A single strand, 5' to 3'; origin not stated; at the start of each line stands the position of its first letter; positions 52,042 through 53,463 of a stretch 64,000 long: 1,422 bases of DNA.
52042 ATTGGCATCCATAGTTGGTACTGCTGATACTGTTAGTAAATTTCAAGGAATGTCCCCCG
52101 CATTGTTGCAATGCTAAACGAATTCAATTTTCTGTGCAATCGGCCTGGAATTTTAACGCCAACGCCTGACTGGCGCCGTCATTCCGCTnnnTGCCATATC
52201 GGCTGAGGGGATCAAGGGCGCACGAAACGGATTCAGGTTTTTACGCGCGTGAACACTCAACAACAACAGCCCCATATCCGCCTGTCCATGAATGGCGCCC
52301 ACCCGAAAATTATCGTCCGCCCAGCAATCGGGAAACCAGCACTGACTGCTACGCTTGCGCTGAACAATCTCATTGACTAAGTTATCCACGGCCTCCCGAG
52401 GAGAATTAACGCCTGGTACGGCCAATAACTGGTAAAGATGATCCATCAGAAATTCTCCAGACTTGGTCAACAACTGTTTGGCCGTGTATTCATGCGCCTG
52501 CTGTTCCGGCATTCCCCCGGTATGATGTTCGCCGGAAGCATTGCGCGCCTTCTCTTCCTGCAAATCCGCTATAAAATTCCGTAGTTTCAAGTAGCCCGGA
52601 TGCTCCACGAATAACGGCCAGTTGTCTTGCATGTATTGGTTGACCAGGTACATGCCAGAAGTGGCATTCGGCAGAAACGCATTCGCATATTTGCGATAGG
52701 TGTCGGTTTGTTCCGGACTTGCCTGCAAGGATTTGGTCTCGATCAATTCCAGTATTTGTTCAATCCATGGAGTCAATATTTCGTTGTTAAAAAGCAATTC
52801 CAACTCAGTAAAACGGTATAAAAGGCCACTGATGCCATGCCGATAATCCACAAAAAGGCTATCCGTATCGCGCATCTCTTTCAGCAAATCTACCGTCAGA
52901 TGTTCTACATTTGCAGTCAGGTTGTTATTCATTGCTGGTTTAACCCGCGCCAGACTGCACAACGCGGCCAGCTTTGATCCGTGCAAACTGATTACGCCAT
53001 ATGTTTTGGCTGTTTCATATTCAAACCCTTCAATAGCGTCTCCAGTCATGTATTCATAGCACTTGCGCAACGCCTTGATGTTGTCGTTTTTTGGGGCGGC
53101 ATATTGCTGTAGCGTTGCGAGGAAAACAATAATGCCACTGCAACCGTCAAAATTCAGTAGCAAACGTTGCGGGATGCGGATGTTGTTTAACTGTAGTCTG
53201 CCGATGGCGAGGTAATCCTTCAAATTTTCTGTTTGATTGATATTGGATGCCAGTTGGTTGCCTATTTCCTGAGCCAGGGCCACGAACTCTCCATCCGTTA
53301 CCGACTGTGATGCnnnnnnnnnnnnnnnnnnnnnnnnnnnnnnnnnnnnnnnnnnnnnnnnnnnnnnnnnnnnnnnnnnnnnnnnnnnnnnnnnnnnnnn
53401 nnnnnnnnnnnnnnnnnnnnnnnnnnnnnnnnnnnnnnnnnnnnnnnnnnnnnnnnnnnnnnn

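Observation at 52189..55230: LanM-like enzyme with variant kinase-motif residues and no recognisable zinc ligands in its LanC-like domain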

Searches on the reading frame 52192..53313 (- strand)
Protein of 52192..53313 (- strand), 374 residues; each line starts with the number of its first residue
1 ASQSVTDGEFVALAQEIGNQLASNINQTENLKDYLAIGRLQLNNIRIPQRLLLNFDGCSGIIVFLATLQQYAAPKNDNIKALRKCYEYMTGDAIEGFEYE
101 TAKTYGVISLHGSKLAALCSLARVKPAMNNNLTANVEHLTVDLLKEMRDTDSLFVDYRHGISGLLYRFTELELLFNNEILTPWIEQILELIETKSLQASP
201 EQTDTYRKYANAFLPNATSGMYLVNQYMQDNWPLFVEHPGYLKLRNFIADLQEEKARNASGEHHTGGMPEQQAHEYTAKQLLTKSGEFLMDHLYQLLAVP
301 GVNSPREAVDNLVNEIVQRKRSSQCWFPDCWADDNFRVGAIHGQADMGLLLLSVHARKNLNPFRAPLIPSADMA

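Call 86: predict_structure(alignment_id=A4)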
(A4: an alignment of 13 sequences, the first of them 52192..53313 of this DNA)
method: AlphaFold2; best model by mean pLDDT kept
length: 374 residues; sequences in the alignment: 13
mean_pLDDT: 85.3   pTM: 0.89
mean pLDDT of the five models: 85.3, 84.7, 84.5, 80.8, 78.7
residues with pLDDT >= 90: 221; 70-90: 100; 50-70: 24; < 50: 29
segments of 3 or more residues with pLDDT < 50: 95-100, 262-273, 369-374
pLDDT, mean of each block of 10 residues (from residue 1): 75 97 95 88 87 93 96 91 93 51 84 93 69 90 93 94 93 92 98 95 89 85 91 96 96 79 42 66 89 80 69 91 90 90 96 92 70 34
secondary structure, 60 per line:
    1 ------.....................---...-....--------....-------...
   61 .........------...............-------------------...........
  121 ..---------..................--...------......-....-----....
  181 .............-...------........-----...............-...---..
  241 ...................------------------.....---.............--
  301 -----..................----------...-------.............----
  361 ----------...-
elements in order: H7-27 E35-38 E47-50 H58-69 H76-90 H110-122 H132-149 E152-154 H161-166 H168-171 H177-193 E195-197 H204-211 H217-231 H239-259 H278-282 H286-298 H306-323 H344-356

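Call 88: fold_search(model_id=the predicted structure, library=pdb)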
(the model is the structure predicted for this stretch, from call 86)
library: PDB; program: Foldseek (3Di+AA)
matches with E <= 10: 363; with E <= 0.001: 1
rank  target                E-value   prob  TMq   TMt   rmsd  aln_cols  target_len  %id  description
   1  8byk                  9.0e-04  1.00  0.54  0.47   8.6       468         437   13  The structure of MadC from Clostridium maddingley reveals new insights into class I lanthipeptide cyclases (released 2023-02-22)
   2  6wq1_C                2.3e-03  1.00  0.49  0.47  10.0       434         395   12  Eukaryotic LanCL2 protein (released 2021-05-05)
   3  3t33                  2.8e-03  1.00  0.40  0.38  11.5       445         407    9  Crystal Structure of Arabidopsis GCR2 (released 2013-04-17)
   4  6wq1_A                7.3e-03  1.00  0.50  0.47   9.6       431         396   10  Eukaryotic LanCL2 protein (released 2021-05-05)
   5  8h1l_C                1.4e-02  0.99  0.42  0.38  10.2       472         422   12  Crystal structure of glucose-2-epimerase in complex with D-Glucitol from Runella slithyformis Runsl_4512 (released 2023-07-12)
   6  8cav_A                1.5e-02  0.99  0.46  0.24   9.7       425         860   12  Discovery of the lanthipeptide Curvocidin and structural insights into its trifunctional synthetase CuvL (released 2023-06-14)
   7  5zhb_A                1.5e-02  0.99  0.42  0.41   9.7       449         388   10  Structure of Cellobiose 2-Epimerase from Bacillus thermoamylovorans B4167 (released 2019-06-19)
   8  3wkf                  1.6e-02  0.99  0.42  0.39  10.3       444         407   11  Crystal structure of cellobiose 2-epimerase (released 2013-12-25)
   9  8h1l_D                1.9e-02  0.99  0.45  0.41  10.8       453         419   10  Crystal structure of glucose-2-epimerase in complex with D-Glucitol from Runella slithyformis Runsl_4512 (released 2023-07-12)
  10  6f04                  1.9e-02  0.96  0.38  0.38  11.4       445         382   12  N-acetylglucosamine-2-epimerase (released 2018-09-26)
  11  2pmv_A                2.5e-02  0.98  0.35  0.35  11.4       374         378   11  Crystal Structure of Human Intrinsic Factor- Cobalamin Complex at 2.6 A Resolution (released 2007-10-30)
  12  6st5                  2.6e-02  0.99  0.47  0.22  11.8       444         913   13  crystal structure of LicM2 (released 2022-08-10)
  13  2pmv_B                3.7e-02  0.97  0.36  0.46   8.9       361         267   10  Crystal Structure of Human Intrinsic Factor- Cobalamin Complex at 2.6 A Resolution (released 2007-10-30)
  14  3e6u_B                4.6e-02  0.99  0.50  0.47   8.8       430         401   10  Crystal structure of Human LanCL1 (released 2009-06-23)
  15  4q88_B                4.6e-02  0.91  0.37  0.39  10.5       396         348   10  Glycosyl hydrolase family 88 from Bacteroides vulgatus (released 2014-05-21)
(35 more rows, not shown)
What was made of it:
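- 52192..53313 (-): C-terminal LanC-like alpha/alpha-toroid domain (residues 640-1013) with no Cys-Cys-His site. The domain model (pLDDT 85.3) has MadC, LanCL2, LanCL1, NisC and CylM among its top folds, TM about 0.5 (calls 86, 88).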
